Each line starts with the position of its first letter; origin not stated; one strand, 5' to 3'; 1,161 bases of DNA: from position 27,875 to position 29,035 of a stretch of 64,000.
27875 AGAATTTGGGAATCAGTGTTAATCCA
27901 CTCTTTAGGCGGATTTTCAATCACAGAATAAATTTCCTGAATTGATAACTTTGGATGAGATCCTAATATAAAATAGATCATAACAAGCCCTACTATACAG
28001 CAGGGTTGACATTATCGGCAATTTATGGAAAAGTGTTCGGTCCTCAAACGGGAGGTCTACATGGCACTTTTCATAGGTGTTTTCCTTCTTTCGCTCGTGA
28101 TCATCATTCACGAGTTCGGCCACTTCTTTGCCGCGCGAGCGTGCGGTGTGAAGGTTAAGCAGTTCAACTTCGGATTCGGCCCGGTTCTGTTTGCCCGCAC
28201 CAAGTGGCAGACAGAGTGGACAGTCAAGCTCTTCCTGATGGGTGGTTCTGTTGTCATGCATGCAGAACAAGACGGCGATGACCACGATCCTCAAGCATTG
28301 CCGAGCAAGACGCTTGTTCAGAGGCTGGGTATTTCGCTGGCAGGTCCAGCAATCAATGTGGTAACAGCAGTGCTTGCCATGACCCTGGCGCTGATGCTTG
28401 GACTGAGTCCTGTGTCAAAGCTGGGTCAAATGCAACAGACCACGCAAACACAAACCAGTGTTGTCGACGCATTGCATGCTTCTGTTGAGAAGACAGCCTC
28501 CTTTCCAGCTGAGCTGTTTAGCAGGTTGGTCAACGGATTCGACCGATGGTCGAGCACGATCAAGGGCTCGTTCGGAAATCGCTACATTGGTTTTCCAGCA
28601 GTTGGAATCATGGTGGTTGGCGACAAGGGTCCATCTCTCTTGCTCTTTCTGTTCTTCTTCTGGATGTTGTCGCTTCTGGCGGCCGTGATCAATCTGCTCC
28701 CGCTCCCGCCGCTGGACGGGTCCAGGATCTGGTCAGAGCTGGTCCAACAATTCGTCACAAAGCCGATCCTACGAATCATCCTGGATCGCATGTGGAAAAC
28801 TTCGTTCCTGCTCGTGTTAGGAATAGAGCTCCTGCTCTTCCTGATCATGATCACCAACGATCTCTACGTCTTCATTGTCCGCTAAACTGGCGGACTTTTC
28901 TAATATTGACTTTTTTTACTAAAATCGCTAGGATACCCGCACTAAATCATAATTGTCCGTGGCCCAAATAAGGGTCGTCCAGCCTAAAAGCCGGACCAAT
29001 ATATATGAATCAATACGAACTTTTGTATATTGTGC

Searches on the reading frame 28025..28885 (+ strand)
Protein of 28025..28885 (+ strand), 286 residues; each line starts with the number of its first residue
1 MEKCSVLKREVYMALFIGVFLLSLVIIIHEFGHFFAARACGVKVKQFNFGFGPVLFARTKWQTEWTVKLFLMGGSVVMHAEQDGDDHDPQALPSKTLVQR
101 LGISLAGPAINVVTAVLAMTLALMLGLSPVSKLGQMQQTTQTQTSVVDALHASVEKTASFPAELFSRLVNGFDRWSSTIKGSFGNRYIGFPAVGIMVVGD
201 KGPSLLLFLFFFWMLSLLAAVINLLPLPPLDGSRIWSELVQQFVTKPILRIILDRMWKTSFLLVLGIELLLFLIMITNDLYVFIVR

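Call 10: search_protein_families(library=pfam, proteins=[window:28025-28885:+], max_evalue=0.1)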
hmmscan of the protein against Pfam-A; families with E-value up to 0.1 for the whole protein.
window:28025-28885:+ (286 aa): 2 families
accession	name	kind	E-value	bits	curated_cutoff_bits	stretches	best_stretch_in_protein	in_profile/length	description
PF02163.28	Peptidase_M50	-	1e-40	139.9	27.2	1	19-265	3-219/221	Peptidase family M50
PF13398.12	Peptidase_M50B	-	0.011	15.8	26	1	22-48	21-47/201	Peptidase M50B-like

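Call 11: search_protein_families(library=phrogs, proteins=[window:28025-28885:+], max_evalue=0.1)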
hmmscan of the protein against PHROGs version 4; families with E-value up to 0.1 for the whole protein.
window:28025-28885:+ (286 aa): 1 family
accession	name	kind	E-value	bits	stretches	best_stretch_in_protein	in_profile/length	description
phrog_8407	-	unknown function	0.016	15.6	1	132-182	25-74/180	-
